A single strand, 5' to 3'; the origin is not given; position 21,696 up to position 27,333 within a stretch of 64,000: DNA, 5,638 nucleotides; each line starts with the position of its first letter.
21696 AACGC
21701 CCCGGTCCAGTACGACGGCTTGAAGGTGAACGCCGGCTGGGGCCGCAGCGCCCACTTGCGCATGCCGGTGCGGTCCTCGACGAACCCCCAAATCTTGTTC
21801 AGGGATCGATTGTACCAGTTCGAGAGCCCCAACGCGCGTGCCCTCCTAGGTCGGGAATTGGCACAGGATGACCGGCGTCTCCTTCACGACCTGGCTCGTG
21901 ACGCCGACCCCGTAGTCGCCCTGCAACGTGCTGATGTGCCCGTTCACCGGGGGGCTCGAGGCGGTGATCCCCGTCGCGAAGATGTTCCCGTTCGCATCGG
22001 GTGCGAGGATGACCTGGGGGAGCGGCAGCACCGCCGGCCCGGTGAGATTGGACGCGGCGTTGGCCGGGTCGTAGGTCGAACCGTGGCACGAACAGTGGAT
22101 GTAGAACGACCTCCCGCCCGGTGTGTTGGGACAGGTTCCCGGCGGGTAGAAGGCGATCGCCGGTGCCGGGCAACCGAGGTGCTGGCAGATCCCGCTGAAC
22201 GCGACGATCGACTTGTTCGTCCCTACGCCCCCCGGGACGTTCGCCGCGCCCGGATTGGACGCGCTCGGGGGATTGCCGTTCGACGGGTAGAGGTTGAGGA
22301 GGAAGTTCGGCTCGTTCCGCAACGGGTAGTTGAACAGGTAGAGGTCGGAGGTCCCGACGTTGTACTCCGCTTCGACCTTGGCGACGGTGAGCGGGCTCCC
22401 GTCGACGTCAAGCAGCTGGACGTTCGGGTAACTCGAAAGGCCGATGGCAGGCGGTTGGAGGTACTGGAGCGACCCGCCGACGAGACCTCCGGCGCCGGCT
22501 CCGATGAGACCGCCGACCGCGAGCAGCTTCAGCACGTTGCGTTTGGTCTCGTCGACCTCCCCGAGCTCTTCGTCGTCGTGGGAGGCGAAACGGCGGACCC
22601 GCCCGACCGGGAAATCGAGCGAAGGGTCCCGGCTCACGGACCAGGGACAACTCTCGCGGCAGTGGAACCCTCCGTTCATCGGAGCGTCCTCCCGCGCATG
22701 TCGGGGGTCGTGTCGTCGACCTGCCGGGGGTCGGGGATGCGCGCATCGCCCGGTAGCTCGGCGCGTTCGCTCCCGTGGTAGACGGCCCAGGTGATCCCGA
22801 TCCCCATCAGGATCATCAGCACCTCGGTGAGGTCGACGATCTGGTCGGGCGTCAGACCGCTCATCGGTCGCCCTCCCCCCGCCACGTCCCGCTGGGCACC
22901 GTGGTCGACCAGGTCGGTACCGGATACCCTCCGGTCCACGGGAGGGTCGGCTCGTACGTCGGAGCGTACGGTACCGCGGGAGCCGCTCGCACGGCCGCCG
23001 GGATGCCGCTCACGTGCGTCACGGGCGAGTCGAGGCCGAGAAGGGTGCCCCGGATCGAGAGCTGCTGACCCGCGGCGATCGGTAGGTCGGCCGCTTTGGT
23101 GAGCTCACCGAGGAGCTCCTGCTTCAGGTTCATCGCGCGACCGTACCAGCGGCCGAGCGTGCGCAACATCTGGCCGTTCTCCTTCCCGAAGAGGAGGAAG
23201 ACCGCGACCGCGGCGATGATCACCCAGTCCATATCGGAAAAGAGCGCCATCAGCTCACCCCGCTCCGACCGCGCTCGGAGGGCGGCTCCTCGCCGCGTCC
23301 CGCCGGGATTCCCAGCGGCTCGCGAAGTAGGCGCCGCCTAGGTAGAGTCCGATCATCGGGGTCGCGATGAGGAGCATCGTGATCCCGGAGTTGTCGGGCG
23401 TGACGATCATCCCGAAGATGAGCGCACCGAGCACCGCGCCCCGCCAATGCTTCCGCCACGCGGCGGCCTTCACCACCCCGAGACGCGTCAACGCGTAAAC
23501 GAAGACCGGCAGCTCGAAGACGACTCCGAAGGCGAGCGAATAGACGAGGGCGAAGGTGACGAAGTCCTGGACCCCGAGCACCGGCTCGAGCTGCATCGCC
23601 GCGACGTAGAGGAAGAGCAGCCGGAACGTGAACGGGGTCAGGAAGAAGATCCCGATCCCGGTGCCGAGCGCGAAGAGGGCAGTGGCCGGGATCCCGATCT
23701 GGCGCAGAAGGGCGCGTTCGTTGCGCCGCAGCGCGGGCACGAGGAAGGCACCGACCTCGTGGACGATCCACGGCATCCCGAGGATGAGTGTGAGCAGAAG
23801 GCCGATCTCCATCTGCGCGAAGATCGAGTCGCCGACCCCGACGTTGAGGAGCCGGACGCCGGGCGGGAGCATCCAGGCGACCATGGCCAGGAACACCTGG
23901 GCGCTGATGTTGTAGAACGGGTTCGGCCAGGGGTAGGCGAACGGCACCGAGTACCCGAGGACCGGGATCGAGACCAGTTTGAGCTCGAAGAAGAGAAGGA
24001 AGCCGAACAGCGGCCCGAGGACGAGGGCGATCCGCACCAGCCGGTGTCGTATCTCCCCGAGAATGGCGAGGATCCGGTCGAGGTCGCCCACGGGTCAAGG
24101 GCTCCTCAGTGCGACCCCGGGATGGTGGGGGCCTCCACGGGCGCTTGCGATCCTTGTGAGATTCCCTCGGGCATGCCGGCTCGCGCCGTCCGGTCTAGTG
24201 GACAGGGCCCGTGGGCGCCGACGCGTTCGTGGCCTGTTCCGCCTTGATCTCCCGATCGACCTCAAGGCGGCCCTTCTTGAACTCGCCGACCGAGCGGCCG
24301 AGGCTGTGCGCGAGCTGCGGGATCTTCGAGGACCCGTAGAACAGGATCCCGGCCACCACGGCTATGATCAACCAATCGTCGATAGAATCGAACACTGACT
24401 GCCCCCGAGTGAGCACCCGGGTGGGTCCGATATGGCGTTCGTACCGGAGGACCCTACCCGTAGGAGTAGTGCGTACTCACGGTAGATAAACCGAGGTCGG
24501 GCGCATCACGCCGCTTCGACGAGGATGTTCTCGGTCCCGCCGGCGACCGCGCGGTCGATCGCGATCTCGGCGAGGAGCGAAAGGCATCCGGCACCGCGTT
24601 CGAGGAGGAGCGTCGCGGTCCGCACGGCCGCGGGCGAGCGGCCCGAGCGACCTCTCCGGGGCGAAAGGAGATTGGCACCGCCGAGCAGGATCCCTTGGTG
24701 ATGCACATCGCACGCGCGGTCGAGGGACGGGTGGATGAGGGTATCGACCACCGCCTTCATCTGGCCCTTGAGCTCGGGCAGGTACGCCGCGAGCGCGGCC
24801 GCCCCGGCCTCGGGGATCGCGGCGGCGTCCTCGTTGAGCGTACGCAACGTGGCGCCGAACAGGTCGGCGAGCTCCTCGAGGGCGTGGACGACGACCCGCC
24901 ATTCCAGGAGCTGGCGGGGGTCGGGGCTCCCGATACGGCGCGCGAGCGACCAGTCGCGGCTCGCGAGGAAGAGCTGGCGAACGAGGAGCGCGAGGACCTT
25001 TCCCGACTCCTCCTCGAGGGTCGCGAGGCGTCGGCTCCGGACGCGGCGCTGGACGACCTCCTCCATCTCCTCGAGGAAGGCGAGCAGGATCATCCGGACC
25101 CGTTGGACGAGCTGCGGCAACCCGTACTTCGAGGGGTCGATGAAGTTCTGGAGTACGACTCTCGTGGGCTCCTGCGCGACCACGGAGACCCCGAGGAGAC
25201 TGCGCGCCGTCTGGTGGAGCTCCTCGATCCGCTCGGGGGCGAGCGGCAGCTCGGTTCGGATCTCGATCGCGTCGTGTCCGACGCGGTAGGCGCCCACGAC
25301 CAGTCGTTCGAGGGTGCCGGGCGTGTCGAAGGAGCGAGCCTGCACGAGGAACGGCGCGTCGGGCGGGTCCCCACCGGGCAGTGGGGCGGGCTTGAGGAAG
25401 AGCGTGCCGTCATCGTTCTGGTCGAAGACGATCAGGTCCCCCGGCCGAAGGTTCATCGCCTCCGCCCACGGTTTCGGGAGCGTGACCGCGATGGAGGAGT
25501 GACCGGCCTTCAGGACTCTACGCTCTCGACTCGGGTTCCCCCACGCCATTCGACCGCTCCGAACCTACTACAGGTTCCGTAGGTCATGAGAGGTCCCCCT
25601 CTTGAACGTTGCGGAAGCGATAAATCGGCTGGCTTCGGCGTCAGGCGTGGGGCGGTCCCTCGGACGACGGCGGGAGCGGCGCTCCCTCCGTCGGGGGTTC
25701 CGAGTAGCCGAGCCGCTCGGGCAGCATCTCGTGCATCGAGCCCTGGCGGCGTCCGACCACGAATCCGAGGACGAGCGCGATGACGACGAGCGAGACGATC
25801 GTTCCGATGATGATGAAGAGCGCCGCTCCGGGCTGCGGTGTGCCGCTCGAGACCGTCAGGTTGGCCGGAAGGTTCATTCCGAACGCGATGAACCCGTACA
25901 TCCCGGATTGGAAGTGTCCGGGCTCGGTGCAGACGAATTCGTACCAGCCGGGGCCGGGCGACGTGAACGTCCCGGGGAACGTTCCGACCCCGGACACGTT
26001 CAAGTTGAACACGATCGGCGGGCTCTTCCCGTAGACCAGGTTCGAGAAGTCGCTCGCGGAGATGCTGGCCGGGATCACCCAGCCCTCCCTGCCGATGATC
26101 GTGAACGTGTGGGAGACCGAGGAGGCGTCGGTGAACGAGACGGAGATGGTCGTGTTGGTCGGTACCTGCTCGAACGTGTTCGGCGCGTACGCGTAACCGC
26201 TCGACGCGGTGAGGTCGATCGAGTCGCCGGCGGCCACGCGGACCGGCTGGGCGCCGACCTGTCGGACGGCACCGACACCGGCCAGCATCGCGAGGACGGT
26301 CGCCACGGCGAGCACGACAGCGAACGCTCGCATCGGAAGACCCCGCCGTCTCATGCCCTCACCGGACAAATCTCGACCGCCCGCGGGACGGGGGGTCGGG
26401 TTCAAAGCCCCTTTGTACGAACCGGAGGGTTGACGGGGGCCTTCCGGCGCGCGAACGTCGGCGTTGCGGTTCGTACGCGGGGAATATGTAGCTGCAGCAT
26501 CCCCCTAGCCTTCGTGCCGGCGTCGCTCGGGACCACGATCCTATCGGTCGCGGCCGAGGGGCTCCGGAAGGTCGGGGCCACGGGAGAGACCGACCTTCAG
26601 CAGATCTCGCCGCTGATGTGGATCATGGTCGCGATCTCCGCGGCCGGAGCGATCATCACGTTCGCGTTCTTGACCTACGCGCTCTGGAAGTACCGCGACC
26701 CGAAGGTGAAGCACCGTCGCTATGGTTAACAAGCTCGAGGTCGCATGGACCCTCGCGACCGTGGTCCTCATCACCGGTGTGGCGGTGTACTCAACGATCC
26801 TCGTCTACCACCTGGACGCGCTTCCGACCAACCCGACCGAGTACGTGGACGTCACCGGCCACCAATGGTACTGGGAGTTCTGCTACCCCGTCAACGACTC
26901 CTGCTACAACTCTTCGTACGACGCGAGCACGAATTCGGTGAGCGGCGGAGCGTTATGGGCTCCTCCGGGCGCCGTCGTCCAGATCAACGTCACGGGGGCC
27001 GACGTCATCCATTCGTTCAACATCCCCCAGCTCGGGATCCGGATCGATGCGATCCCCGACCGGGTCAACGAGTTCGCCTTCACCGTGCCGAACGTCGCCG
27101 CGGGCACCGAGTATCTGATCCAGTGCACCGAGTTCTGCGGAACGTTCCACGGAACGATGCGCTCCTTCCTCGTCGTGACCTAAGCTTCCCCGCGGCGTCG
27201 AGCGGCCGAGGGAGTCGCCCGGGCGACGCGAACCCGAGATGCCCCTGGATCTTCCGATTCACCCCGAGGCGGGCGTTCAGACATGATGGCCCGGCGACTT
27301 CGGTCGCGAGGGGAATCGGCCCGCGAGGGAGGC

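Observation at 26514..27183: coxII is broken exactly between TM1 and TM2: frameshift, or a genuine subunit IIa-type split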

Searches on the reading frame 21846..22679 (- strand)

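Call 40: search_protein_families(library=pfam, proteins=[window:21846-22679:-], max_evalue=0.001)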
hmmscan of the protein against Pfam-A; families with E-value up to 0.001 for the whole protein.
window:21846-22679:- (277 aa): 1 family
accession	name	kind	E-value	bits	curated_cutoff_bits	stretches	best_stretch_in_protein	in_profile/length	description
PF00355.32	Rieske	-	6.7e-06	26.4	20.3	1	155-217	33-81/88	Rieske [2Fe-2S] domain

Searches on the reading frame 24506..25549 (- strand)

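Call 3: search_protein_families(library=pfam, proteins=[window:24506-25549:-], max_evalue=0.01)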
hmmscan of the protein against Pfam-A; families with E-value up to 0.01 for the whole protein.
window:24506-25549:- (347 aa): 1 family
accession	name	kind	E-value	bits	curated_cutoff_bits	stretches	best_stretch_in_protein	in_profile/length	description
PF04014.23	MazE_antitoxin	-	5.3e-10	39.5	24.7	1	16-55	4-43/48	Antidote-toxin recognition MazE, bacterial antitoxin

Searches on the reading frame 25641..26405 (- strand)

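Call 3: search_protein_families(library=pfam, proteins=[window:25641-26405:-], max_evalue=0.01)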
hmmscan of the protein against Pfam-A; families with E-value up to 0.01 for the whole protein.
window:25641-26405:- (254 aa): 1 family
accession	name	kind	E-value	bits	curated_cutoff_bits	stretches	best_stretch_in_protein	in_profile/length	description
PF06525.17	SoxE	-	4e-06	26.8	21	1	81-175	43-138/149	Sulfocyanin (SoxE) domain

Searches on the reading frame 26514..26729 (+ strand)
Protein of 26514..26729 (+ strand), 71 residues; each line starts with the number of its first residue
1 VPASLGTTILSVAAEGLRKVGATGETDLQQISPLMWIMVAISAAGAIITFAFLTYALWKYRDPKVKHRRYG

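Call 3: search_protein_families(library=pfam, proteins=[window:26514-26729:+], max_evalue=0.01)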
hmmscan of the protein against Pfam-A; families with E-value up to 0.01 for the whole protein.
window:26514-26729:+ (71 aa): 0 families

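Call 17: find_homologous_proteins(query=window:26514-26726:+, max_evalue=0.01)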
Query window:26514-26726:+ (71 aa): 49 proteins with E <= 0.01 among 49 candidates.
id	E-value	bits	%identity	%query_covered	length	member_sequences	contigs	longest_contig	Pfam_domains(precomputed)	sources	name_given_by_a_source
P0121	4.2e-39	148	100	100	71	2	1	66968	-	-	-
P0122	3.0e-35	136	91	100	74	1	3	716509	-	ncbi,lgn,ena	ncbi:MAG: hypothetical protein ACLP8Y_06435 [Thermoplasmata archaeon]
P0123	3.4e-29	117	80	100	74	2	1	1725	-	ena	-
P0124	2.0e-26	108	73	100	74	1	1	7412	-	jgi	jgi:heme/copper-type cytochrome/quinol oxidase subunit 2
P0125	5.4e-25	104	98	69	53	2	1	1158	-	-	-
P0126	1.1e-23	100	66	100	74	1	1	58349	-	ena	-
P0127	1.6e-23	99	65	100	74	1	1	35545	-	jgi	-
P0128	6.7e-23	97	68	100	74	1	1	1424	-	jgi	jgi:heme/copper-type cytochrome/quinol oxidase subunit 2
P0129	1.4e-22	96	65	100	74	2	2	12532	-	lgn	-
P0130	2.2e-22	96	65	100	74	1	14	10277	-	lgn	-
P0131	4.0e-22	95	66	100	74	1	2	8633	-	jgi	jgi:heme/copper-type cytochrome/quinol oxidase subunit 2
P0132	6.5e-22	94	69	100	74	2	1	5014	-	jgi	-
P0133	7.7e-22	94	66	94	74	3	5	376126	-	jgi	-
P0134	1.0e-21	94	65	100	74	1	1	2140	-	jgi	jgi:heme/copper-type cytochrome/quinol oxidase subunit 2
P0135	2.2e-21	92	68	97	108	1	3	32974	-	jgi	jgi:hypothetical protein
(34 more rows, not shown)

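Call 64: search_solved_structures(query=A1, max_evalue=10, show_alignments=2)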
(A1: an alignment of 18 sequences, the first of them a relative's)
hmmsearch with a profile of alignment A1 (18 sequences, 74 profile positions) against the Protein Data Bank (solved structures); distinct sequences matched with E-value up to 10: 4.
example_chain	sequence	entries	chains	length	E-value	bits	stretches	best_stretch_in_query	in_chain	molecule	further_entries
9jqx_A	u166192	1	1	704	1.1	12.3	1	36-62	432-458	Metabotropic GABA-B receptor subtype 1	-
2ew9_A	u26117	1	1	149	1.2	12.2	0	19-53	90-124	Copper-transporting ATPase 2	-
9olq_A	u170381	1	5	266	1.4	12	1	13-49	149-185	Designed allosteric facilitated dissociation switch AS1 H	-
9jr0_A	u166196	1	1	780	1.4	12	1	36-62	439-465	Metabotropic GABA-B receptor subtype 1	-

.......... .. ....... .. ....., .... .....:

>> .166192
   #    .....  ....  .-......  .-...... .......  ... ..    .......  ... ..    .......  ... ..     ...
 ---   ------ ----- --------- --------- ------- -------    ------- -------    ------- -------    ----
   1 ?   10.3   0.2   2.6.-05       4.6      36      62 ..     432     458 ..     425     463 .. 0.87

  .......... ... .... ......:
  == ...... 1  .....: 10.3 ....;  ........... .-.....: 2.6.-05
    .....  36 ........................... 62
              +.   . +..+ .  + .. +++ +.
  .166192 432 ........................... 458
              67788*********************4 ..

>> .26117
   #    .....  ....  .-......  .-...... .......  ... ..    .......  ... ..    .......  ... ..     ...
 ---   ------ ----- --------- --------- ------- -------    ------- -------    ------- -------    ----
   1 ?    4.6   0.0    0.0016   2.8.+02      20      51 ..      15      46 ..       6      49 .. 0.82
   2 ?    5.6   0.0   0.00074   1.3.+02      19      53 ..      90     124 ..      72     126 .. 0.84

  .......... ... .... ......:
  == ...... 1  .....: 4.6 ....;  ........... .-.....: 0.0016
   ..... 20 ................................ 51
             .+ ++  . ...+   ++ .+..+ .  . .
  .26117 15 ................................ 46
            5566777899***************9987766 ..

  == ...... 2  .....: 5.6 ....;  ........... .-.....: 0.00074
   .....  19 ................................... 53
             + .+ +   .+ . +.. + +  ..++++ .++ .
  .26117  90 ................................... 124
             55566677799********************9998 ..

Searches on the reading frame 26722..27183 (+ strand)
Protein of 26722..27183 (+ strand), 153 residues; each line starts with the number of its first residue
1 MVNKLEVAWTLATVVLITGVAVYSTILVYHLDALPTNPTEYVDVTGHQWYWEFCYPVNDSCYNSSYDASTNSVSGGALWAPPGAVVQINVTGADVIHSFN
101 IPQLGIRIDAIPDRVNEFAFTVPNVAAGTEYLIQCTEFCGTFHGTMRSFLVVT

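Call 3: search_protein_families(library=pfam, proteins=[window:26722-27183:+], max_evalue=0.01)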
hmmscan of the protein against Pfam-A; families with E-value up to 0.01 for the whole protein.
window:26722-27183:+ (153 aa): 1 family
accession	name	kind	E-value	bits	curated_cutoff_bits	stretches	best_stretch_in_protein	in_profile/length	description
PF00116.26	COX2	-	1.8e-17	63.8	22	1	43-147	4-114/120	Cytochrome C oxidase subunit II, periplasmic domain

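Call 16: find_homologous_proteins(query=window:26722-27183:+)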
Query window:26722-27183:+ (153 aa): 527 proteins with E <= 0.001 among 549 candidates; the best 120 are listed.
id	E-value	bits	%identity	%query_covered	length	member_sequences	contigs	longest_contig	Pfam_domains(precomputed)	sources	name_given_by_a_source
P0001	5.2e-89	314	87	100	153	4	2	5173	PF00116.27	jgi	jgi:cytochrome c oxidase subunit II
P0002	8.2e-88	310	87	100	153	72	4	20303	PF00116.27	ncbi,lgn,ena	-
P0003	4.1e-87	308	88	98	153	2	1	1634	PF00116.27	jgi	jgi:cytochrome c oxidase subunit 2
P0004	5.8e-87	307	86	100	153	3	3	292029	PF00116.27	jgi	jgi:cytochrome c oxidase subunit II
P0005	5.9e-87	307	88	100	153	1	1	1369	PF00116.27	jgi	-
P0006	1.5e-86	306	84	100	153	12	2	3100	PF00116.27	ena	-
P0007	1.8e-86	306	83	100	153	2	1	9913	PF00116.27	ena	-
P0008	1.8e-86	306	84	100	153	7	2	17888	PF00116.27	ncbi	-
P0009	2.0e-86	306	87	100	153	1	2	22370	PF00116.27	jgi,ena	-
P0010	2.7e-86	305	86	100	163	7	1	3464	PF00116.27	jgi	-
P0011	4.4e-86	305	86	100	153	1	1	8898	PF00116.27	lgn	-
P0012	5.9e-86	304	83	100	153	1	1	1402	PF00116.27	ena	-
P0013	7.2e-86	304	82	100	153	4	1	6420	PF00116.27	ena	-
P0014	7.6e-86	304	87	100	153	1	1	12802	PF00116.27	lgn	-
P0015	9.5e-86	304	84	99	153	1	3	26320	PF00116.27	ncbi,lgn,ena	-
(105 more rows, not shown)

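Call 26: search_protein_representatives(protein=window:26722-27183:+)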
Query: 153 residues. Proteins with E-value up to 0.001 (for the whole library): 7164; up to 1e-10: 1601; up to 1e-30: 6. The best 150 are listed.
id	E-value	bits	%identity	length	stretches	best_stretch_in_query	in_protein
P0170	4.2e-74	264.0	76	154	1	1-153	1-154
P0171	2.5e-53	196.5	70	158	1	13-130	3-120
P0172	2.8e-42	160.6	76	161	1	1-98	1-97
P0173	7.9e-42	159.2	77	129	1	1-93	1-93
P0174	1.3e-40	155.2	55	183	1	4-153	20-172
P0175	2.8e-34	134.7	49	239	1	4-153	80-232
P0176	1.9e-25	106.0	66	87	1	74-152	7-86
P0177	4.2e-25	104.9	39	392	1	4-152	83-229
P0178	1.1e-23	100.2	45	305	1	5-147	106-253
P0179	6.0e-23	97.9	40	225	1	3-147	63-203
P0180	1.2e-21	93.6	48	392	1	4-152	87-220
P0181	1.1e-20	90.5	42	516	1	6-152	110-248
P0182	1.8e-20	89.8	39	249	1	5-152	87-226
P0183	2.0e-20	89.6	41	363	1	3-146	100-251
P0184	3.2e-20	89.0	43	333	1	5-147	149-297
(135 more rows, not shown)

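Call 29: search_protein_families(library=pfam, proteins=[window:26722-27180:+], max_evalue=10)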
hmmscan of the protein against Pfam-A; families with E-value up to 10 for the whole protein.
seq(153 aa): 1 family
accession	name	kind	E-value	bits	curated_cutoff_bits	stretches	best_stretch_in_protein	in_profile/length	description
PF00116.26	COX2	-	1.8e-17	63.8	22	1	43-147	4-114/120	Cytochrome C oxidase subunit II, periplasmic domain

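Call 66: search_solved_structures(query=window:26722-27183:+, max_evalue=1e-15)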
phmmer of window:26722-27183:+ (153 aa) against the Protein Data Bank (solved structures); distinct sequences matched with E-value up to 1e-15: 23.
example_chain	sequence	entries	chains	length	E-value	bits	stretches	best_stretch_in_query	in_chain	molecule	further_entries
1qle_B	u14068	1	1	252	5.5e-20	75.2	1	5-146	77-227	CYTOCHROME C OXIDASE POLYPEPTIDE II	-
1ar1_B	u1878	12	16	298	8e-20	74.7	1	5-146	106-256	CYTOCHROME C OXIDASE | Cytochrome c oxidase subunit 2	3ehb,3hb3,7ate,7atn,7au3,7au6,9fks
7o37_b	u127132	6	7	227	1.8e-19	73.5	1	4-147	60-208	Cytochrome c oxidase subunit 2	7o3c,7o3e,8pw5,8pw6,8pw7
7jro_b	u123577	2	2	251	3.4e-19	72.6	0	81-146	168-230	Cytochrome c oxidase subunit 2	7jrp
4w9z_A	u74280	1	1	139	1.3e-18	70.8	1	42-147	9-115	Cytochrome c oxidase subunit 2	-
3om3_B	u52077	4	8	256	1.8e-18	70.3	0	77-147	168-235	Cytochrome c oxidase subunit 2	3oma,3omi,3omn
6pw1_B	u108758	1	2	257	1.8e-18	70.2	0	77-147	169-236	Cytochrome c oxidase subunit 2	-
2gsm_B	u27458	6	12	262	2e-18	70.1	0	77-147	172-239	Cytochrome c oxidase subunit 2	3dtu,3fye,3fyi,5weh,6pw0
1m56_B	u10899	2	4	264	2.1e-18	70.1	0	77-147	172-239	CYTOCHROME C OXIDASE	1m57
9w2z_B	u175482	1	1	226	3.4e-18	69.4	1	4-147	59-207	Cytochrome c oxidase subunit 2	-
1occ_B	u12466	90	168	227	3.4e-18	69.4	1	4-147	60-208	CYTOCHROME C OXIDASE | Cytochrome c oxidase polypeptide II | Cytochrome c oxidase subunit 2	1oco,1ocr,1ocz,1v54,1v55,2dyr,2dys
8ugi_4B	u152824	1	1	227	4.4e-18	69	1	4-147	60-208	Cytochrome c oxidase subunit 2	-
8zo8_C2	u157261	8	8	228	4.4e-18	69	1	4-147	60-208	Cytochrome c oxidase subunit 2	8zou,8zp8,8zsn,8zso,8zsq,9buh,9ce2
8ugh_4B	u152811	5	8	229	4.5e-18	69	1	4-147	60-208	Cytochrome c oxidase subunit 2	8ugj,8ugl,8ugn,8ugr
8iuf_C2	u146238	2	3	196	6.3e-18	68.5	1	4-152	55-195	Cytochrome c oxidase subunit 2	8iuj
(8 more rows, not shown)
